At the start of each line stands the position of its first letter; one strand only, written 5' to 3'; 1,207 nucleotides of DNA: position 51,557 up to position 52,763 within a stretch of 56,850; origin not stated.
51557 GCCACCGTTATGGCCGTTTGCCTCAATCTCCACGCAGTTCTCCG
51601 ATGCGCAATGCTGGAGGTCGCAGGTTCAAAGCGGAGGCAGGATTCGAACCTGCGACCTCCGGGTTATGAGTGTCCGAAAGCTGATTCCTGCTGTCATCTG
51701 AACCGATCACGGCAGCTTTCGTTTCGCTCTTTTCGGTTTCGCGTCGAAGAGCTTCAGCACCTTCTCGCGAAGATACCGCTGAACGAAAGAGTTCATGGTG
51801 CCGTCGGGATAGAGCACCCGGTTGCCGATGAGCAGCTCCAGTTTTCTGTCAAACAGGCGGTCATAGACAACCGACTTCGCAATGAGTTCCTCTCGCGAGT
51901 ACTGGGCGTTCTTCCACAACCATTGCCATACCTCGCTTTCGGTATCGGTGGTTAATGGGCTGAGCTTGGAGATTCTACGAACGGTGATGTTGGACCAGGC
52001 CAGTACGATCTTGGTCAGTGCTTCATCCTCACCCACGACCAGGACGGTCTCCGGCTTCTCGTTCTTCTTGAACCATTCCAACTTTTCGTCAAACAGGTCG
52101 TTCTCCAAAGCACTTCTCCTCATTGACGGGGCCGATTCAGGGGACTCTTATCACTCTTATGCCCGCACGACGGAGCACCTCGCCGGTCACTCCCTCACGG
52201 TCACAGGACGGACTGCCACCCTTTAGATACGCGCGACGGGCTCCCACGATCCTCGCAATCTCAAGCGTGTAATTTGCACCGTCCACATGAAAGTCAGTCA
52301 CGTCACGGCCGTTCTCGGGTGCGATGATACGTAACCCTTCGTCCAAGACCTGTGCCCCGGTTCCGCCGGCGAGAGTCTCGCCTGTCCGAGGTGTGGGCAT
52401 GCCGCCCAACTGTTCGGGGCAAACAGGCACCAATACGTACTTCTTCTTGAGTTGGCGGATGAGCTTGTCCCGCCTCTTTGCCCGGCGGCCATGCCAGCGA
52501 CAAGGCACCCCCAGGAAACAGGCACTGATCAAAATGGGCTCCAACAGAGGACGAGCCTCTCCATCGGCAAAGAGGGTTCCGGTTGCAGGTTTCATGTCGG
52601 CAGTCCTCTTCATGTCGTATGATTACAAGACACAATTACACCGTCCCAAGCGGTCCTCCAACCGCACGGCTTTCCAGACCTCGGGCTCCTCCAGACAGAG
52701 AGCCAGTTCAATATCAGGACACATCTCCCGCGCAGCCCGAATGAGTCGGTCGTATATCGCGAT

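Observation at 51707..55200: Tight four-gene operon: ParB-DNA methyltransferase, SPL-family radical SAM, DUF523/TudS-like Fe-S protein and an unknown basic-tailed protein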

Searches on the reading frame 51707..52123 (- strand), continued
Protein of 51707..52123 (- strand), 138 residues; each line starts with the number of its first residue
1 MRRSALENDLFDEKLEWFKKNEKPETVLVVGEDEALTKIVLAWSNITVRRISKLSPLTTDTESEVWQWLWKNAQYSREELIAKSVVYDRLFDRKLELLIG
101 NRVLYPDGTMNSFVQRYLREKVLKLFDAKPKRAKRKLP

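Call 92: fold_search(model_id=the predicted structure, library=pdb)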
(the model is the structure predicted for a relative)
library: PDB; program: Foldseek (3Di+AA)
matches with E <= 10: 1041; with E <= 0.001: 0
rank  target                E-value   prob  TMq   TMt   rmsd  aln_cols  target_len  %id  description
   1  9o4k_A                1.7e-03  0.69  0.14  0.16  20.4       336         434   14  Cryo-EM Structure of the Arabidopsis GA3-GID1A-RGA-SLY1-ASK1 Complex (released 2025-07-23)
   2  1zkd_A                4.7e-03  0.98  0.25  0.37  10.3       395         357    9  X-Ray structure of the putative protein Q6N1P6 from Rhodopseudomonas palustris at the resolution 2.1 A , Northeast Str (released 2005-05-10)
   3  6lyh_F                5.5e-03  0.95  0.20  0.29  14.6       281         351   12  Crystal structure of tea N9-methyltransferase CkTcS in complex with SAH and 1,3,7-trimethyluric acid (released 2020-03-04)
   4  1zkd_B                6.5e-03  0.97  0.25  0.36  11.2       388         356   10  X-Ray structure of the putative protein Q6N1P6 from Rhodopseudomonas palustris at the resolution 2.1 A , Northeast Str (released 2005-05-10)
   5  6lyh_C                1.0e-02  0.72  0.16  0.24  20.4       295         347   14  Crystal structure of tea N9-methyltransferase CkTcS in complex with SAH and 1,3,7-trimethyluric acid (released 2020-03-04)
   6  1jqd_A                1.1e-02  0.90  0.20  0.33  14.5       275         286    9  Crystal Structure Analysis of Human Histamine Methyltransferase (Thr105 Polymorphic Variant) Complexed with AdoHcy and (released 2002-08-06)
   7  6lyh_G                1.1e-02  0.69  0.17  0.25  21.0       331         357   14  Crystal structure of tea N9-methyltransferase CkTcS in complex with SAH and 1,3,7-trimethyluric acid (released 2020-03-04)
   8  5y4s_D                1.3e-02  0.98  0.17  0.32   6.3       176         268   12  Structure of a methyltransferase complex (released 2017-11-29)
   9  9o4j_A                1.5e-02  0.35  0.14  0.16  19.4       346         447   12  Cryo-EM Structure of the Arabidopsis GA3-GID1A-RGA Complex (released 2025-07-23)
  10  6kpb_C                2.0e-02  0.57  0.20  0.26  15.2       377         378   10  The crystal structure of the JACKDAW/IDD10 bound to the homodimeric SCL3 (released 2020-09-02)
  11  4obw_B                2.1e-02  0.38  0.13  0.26  15.5       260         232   12  crystal structure of yeast Coq5 in the SAM bound form (released 2014-08-06)
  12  2gaf_A                2.2e-02  0.63  0.15  0.25  12.3       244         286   11  Crystal Structure of the Vaccinia Polyadenylate Polymerase Heterodimer (apo form) (released 2006-05-16)
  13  6o0a                  2.2e-02  0.20  0.15  0.19  16.4       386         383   10  Crystal structure of flavohemoglobin from Malassezia yamatoensis with bound FAD and heme determined by iron SAD phasing (released 2019-03-06)
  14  6kpd_C                2.3e-02  0.97  0.16  0.22   9.5       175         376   14  The crystal structure of the BALDIBIS/IDD9 bound to the homodimeric SCL3 (released 2020-09-02)
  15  3ps9                  2.3e-02  0.54  0.14  0.12  17.8       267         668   12  Crystal structure of MnmC from E. coli (released 2010-12-22)
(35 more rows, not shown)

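Call 111: list_cluster_members(proteins=[P0001, P0391])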
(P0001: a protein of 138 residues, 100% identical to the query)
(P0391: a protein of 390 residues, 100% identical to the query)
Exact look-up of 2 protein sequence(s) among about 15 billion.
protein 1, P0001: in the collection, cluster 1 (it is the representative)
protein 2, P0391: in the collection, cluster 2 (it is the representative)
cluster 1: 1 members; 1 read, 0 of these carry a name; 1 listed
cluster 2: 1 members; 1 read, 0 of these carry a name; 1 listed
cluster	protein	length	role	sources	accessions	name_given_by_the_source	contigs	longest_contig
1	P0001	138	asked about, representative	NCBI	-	-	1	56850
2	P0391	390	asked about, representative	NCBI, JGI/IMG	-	-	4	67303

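Call 114: search_protein_families(library=pfam, proteins=[L005:7869-8765:+, L005:6464-7597:+, L008:5323-8064:+, L006:9251-12970:+, L043:6658-7491:+, L026:5588-7156:+], max_evalue=0.001)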
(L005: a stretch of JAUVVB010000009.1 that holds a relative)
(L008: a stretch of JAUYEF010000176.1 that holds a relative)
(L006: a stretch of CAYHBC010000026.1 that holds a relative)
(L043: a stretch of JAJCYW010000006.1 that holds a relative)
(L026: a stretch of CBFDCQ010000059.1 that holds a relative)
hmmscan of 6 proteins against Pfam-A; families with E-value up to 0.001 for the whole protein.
L005:7869-8765:+ (298 aa): 0 families

L005:6464-7597:+ (377 aa): 3 families
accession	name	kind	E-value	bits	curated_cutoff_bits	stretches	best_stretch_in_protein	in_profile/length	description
PF02767.21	DNA_pol3_beta_2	-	1.5e-35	122.4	27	1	130-246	2-116/116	DNA polymerase III beta subunit, central domain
PF00712.24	DNA_pol3_beta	-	1.4e-31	109.5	24.4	2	1-119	1-119/120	DNA polymerase III beta subunit, N-terminal domain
PF02768.20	DNA_pol3_beta_3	-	3.9e-26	91.7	27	1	249-373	2-120/121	DNA polymerase III beta subunit, C-terminal domain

L008:5323-8064:+ (913 aa): 3 families
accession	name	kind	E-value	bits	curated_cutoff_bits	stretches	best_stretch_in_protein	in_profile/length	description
PF22548.2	AEP-TOTE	-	5.3e-95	317.8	27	1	149-377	2-229/230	TOTE conflict system, Archaeo-Eukaryotic Primase domain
PF04851.21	ResIII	-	6.1e-20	72.2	22.5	1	525-668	3-164/164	Type III restriction enzyme, res subunit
PF00270.35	DEAD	-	3.8e-08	33.7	26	1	528-667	2-161/167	DEAD/DEAH box helicase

L006:9251-12970:+ (1239 aa): 6 families
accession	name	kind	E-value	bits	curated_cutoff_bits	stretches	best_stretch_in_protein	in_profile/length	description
PF05048.19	NosD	-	1.2e-67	227.9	23.6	4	422-545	83-212/212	Periplasmic copper-binding protein (NosD)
PF13229.12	Beta_helix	-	1e-46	158.9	25.9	4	325-460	26-157/158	Right handed beta helix region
PF18911.6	PKD_4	-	1.3e-15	57.6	27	1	1010-1076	20-85/85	PKD domain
PF00801.26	PKD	-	3.5e-10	40.2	23.5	1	1000-1071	3-78/80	PKD domain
PF18195.6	GatD_N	-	9.2e-05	22.2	25.7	0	718-741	13-38/54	GatD N-terminal domain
PF24005.1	DUF7320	-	0.00079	19.8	27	0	681-701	56-76/78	Domain of unknown function (DUF7320)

L043:6658-7491:+ (277 aa): 0 families

L026:5588-7156:+ (522 aa): 1 family
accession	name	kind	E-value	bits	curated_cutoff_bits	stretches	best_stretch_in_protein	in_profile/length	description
PF02321.23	OEP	-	1.1e-42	146.4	22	2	316-503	1-183/187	Outer membrane efflux protein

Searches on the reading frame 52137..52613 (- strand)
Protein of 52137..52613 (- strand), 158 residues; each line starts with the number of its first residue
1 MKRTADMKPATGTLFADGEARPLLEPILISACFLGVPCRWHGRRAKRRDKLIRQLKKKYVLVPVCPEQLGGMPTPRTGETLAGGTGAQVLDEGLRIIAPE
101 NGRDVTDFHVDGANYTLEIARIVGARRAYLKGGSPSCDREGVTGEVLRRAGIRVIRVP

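Call 3: search_protein_families(library=pfam, proteins=[window:52137-52613:-], max_evalue=0.01)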
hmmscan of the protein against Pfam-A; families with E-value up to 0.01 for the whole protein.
window:52137-52613:- (158 aa): 1 family
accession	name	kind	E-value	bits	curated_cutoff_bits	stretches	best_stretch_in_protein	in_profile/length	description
PF04463.17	2-thiour_desulf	-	1.4e-22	80.7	34.7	1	27-140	1-107/141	2-thiouracil desulfurase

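Call 8: search_protein_families(library=ncbifam, proteins=[window:52137-52613:-], max_evalue=0.01)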
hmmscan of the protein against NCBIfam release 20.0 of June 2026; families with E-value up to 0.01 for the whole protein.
window:52137-52613:- (158 aa): 0 families

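Call 9: search_protein_families(library=padloc, proteins=[window:52137-52613:-], max_evalue=0.01)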
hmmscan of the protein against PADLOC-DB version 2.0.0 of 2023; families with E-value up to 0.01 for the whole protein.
window:52137-52613:- (158 aa): 0 families

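Call 10: search_protein_families(library=phrogs, proteins=[window:52137-52613:-], max_evalue=0.01)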
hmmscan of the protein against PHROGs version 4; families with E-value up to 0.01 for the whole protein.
window:52137-52613:- (158 aa): 2 families
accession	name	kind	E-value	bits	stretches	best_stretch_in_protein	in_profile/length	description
phrog_27395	-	unknown function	3e-24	86.4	1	27-139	2-111/153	-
phrog_3275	-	unknown function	0.0021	18.3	1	27-82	7-61/319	-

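Call 64: search_solved_structures(query=window:52137-52613:-, max_evalue=0.01, show_alignments=2)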
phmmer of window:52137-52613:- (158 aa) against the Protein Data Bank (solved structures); distinct sequences matched with E-value up to 0.01: 1.
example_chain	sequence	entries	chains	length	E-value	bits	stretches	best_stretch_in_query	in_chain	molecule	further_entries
6z92_A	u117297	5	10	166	2.6e-10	43.5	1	25-139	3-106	DUF523 domain-containing protein | TudS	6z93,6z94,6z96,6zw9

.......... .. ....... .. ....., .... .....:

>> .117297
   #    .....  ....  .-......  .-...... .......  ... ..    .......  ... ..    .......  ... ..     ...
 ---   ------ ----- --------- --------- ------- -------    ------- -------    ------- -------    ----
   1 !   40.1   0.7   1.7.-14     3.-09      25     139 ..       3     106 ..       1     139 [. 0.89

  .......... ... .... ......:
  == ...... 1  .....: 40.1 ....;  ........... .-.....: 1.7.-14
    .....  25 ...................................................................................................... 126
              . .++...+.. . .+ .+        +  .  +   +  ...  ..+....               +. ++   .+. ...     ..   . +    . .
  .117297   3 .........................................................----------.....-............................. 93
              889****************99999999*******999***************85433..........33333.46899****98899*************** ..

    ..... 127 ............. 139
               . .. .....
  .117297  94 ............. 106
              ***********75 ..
